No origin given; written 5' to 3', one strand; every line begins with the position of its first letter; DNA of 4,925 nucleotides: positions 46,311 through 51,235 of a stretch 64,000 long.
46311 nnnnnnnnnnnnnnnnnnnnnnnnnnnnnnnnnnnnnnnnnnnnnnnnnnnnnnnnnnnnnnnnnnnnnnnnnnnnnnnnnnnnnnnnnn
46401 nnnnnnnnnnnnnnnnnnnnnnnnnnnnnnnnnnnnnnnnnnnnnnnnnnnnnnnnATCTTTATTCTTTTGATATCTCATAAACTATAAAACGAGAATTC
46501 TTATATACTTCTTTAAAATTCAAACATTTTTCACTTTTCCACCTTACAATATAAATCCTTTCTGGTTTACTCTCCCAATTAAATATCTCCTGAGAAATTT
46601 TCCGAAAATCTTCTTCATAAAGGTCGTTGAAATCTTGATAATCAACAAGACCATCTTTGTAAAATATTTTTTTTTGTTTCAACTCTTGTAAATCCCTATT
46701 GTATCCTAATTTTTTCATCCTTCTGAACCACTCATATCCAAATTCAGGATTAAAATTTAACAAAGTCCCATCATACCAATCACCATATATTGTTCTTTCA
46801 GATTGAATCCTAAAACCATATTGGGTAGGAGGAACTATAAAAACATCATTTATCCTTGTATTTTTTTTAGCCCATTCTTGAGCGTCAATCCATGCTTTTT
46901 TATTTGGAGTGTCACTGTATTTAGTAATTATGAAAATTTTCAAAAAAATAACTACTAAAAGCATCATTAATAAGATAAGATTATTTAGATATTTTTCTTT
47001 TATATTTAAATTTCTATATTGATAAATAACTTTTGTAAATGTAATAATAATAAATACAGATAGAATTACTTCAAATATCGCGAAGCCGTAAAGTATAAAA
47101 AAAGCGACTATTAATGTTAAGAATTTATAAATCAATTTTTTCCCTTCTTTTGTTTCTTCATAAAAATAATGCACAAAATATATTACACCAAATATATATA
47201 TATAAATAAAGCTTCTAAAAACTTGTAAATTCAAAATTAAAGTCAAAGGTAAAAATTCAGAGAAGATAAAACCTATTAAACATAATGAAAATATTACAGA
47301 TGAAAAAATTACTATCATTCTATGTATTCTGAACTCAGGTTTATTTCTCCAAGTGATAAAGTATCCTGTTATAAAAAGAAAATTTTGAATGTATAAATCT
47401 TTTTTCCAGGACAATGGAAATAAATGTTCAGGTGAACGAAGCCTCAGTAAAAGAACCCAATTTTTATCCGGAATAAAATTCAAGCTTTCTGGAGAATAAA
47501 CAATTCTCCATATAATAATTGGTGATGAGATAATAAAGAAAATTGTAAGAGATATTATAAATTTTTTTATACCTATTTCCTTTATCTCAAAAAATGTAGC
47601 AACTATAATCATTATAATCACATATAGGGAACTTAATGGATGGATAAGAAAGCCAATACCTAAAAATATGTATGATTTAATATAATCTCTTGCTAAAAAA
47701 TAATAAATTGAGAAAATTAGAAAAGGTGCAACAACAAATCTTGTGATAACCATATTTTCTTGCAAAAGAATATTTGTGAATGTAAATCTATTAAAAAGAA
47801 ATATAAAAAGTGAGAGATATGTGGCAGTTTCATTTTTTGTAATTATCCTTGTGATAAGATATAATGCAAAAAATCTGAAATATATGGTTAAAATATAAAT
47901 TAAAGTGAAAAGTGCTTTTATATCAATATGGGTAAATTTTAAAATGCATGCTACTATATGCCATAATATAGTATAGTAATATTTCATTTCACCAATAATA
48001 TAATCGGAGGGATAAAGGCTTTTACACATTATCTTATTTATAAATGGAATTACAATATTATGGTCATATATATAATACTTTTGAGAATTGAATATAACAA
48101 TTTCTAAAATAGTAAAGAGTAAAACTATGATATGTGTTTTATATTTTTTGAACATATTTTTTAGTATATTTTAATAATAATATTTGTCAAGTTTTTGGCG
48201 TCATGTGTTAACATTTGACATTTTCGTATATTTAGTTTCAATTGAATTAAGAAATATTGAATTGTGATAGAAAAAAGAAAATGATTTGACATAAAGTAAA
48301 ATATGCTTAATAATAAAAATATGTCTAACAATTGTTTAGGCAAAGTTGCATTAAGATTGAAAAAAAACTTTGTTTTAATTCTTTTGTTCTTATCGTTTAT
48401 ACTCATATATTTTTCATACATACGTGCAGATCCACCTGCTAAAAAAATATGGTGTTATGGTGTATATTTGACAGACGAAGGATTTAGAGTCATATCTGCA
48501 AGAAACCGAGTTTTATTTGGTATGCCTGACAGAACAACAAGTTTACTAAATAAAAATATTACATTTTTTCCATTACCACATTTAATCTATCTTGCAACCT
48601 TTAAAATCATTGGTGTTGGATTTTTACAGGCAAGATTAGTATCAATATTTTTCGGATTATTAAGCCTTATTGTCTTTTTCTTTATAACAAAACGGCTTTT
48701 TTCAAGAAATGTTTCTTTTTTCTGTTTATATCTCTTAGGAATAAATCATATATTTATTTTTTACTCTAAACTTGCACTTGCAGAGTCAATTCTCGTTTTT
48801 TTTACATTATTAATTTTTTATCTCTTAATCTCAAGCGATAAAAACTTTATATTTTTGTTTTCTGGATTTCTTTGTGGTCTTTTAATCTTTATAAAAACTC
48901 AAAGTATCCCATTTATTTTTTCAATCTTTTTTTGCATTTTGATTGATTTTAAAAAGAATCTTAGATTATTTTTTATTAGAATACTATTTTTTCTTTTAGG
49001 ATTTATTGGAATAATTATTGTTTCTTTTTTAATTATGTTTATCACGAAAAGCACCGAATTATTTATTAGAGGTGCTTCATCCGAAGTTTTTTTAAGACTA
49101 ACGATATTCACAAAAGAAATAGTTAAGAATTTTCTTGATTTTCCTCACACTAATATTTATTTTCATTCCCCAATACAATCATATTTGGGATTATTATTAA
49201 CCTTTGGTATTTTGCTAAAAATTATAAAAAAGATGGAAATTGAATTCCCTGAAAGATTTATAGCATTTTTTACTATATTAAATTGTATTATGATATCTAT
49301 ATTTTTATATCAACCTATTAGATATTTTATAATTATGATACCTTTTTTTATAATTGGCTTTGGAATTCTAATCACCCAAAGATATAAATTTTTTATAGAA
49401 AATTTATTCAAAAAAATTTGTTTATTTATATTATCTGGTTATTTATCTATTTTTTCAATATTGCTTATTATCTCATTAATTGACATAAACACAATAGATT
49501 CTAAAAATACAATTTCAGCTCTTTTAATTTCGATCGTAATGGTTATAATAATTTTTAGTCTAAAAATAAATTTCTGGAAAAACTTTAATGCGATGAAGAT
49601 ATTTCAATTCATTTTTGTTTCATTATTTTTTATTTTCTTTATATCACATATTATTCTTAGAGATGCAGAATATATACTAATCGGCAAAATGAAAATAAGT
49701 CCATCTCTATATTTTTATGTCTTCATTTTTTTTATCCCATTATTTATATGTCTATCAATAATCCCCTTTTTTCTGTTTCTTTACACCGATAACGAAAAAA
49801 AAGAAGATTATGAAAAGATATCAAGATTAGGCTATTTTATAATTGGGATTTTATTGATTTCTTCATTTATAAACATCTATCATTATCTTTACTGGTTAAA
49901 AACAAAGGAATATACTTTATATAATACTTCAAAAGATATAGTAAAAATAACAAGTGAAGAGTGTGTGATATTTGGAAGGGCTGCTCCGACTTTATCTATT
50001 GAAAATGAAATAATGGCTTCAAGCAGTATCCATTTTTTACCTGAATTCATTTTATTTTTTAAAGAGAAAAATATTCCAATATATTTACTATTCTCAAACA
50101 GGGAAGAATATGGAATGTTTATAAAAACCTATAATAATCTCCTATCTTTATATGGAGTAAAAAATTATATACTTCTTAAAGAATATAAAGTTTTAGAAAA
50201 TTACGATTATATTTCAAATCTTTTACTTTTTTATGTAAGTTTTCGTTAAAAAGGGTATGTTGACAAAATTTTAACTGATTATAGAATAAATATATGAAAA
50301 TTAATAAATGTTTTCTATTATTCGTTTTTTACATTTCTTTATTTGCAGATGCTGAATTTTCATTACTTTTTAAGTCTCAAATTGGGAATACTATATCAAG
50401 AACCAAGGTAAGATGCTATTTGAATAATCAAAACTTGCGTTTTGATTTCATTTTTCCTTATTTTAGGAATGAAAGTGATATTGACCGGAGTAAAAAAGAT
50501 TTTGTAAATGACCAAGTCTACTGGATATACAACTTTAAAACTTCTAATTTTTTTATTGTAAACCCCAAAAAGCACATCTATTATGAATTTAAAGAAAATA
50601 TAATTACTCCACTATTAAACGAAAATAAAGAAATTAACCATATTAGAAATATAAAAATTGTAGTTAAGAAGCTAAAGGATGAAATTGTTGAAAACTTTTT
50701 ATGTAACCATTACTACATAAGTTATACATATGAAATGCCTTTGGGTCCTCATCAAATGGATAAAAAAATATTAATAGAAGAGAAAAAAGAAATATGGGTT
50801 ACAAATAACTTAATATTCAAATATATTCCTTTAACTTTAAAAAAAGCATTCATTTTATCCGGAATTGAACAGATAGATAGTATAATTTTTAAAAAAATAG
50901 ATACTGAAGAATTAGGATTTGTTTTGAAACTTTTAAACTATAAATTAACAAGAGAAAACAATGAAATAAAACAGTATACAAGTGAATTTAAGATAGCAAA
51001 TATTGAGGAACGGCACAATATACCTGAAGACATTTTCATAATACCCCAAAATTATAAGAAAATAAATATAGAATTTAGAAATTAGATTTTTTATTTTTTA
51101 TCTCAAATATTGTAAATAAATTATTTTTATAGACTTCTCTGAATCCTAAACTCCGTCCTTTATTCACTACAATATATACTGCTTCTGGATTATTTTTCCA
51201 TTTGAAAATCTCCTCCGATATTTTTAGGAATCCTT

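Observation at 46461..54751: Duplicated divergent two-gene module: unknown polytopic membrane protein paired with a GT-C-like membrane glycosyltransferase, each copy with back-to-back leaderless promoters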

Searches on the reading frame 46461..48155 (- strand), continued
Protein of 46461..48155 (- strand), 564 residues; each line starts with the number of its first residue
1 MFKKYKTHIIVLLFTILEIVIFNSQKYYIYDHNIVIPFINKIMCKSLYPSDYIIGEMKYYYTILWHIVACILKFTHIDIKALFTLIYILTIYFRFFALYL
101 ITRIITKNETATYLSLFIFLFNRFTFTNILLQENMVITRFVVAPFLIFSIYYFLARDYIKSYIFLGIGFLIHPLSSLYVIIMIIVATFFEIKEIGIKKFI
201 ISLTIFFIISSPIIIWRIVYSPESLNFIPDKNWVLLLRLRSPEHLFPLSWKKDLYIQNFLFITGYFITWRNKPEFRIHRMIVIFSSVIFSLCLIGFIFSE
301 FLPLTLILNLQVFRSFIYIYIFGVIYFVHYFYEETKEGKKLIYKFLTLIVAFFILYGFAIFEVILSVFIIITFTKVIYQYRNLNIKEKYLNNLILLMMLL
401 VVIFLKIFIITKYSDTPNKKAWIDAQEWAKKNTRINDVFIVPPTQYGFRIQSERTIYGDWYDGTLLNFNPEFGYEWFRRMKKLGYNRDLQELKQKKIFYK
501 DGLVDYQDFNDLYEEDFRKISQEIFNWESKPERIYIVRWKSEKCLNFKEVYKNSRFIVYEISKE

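Call 104: search_solved_structures(query=L002:7635-8912:+, max_evalue=0.01)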
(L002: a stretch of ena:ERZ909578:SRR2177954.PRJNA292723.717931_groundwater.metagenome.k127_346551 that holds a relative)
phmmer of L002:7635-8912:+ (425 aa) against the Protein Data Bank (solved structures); distinct sequences matched with E-value up to 0.01: 2.
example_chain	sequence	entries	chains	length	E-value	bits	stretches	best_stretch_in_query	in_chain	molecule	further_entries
8j8j_D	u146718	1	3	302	1.3e-36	129.7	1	154-417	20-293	Decaprenyl-phosphate phosphoribosyltransferase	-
8j8k_A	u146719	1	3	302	1.4e-30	109.8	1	154-417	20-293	Decaprenyl-phosphate phosphoribosyltransferase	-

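Call 105: search_solved_structures(query=L001:7870-8781:+, max_evalue=0.01)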
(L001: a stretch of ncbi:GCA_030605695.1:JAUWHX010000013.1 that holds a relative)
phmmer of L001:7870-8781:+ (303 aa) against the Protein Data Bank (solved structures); distinct sequences matched with E-value up to 0.01: 5.
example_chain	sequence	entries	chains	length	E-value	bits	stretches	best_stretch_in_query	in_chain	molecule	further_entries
4tq3_A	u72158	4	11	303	1.7e-12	50.6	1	7-222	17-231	Prenyltransferase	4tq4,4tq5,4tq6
9sau_C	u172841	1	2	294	1.1e-06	31.5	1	9-218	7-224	Chlorophyll a synthase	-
9sas_C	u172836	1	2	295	1.1e-06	31.5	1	9-218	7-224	Chlorophyll a synthase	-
6m31_A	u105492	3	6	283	3.3e-06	30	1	47-224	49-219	Digeranylgeranylglyceryl phosphate synthase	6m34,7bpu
8j8j_D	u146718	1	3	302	0.00019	24.2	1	41-237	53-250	Decaprenyl-phosphate phosphoribosyltransferase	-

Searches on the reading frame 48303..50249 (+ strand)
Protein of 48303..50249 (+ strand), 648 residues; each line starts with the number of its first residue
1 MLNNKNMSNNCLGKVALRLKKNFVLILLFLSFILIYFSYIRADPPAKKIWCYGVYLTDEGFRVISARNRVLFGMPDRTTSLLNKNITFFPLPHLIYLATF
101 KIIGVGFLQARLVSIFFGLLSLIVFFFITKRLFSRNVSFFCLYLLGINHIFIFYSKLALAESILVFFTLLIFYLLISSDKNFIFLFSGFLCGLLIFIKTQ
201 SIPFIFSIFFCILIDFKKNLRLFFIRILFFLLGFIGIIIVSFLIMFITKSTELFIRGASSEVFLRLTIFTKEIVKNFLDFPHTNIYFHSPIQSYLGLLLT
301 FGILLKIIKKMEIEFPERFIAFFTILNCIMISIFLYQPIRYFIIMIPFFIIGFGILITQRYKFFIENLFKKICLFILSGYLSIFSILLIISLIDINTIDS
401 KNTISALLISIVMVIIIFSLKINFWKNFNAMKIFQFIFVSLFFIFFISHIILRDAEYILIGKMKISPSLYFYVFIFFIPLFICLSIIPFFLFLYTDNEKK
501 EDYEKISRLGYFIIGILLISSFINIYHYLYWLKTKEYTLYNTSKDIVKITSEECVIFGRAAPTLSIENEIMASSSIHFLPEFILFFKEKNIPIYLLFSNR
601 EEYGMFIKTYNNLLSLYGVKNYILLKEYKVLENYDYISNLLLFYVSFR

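Call 5: search_protein_families(library=pfam, proteins=[window:48303-50249:+], max_evalue=1)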
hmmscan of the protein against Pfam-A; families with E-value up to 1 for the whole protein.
window:48303-50249:+ (648 aa): 2 families
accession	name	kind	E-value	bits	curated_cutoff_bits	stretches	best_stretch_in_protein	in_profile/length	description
PF13231.12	PMT_2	-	2.7e-08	34.6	26.1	1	91-241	5-155/160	Dolichyl-phosphate-mannose-protein mannosyltransferase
PF02366.24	PMT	-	2.7e-05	24.3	22.7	1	101-246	75-234/245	Dolichyl-phosphate-mannose-protein mannosyltransferase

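Call 6: search_protein_families(library=ncbifam, proteins=[window:48303-50249:+], max_evalue=1)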
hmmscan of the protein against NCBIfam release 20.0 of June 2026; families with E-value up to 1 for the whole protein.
window:48303-50249:+ (648 aa): 0 families

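Call 45: search_solved_structures(query=window:48303-50249:+, max_evalue=1)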
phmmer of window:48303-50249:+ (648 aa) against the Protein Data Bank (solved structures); distinct sequences matched with E-value up to 1: 1.
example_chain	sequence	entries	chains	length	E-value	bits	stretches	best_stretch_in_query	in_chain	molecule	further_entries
5mya_A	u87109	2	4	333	0.26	13.4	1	25-111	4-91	Angiopoietin-1 receptor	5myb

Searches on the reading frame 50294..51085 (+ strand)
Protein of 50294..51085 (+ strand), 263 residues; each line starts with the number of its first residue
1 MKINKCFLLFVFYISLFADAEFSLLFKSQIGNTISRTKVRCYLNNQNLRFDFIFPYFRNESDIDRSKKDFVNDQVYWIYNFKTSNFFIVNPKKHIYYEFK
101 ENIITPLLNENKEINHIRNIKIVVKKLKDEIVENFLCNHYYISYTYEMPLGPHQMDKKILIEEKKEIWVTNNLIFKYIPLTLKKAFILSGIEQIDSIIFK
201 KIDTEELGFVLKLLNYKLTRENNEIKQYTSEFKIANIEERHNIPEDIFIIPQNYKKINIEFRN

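Call 5: search_protein_families(library=pfam, proteins=[window:50294-51085:+], max_evalue=1)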
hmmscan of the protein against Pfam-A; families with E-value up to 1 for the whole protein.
window:50294-51085:+ (263 aa): 0 families

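Call 6: search_protein_families(library=ncbifam, proteins=[window:50294-51085:+], max_evalue=1)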
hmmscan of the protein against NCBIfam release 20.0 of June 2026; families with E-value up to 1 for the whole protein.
window:50294-51085:+ (263 aa): 0 families

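Call 88: find_homologous_proteins(query=window:50294-51085:+, max_evalue=0.001)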
Query window:50294-51085:+ (263 aa): 2 proteins with E <= 0.001 among 834 candidates.
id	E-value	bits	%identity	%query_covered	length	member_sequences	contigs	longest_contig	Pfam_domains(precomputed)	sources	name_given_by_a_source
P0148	4.0e-167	572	100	100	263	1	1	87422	-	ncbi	-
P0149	2.4e-121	422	77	100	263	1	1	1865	-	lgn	-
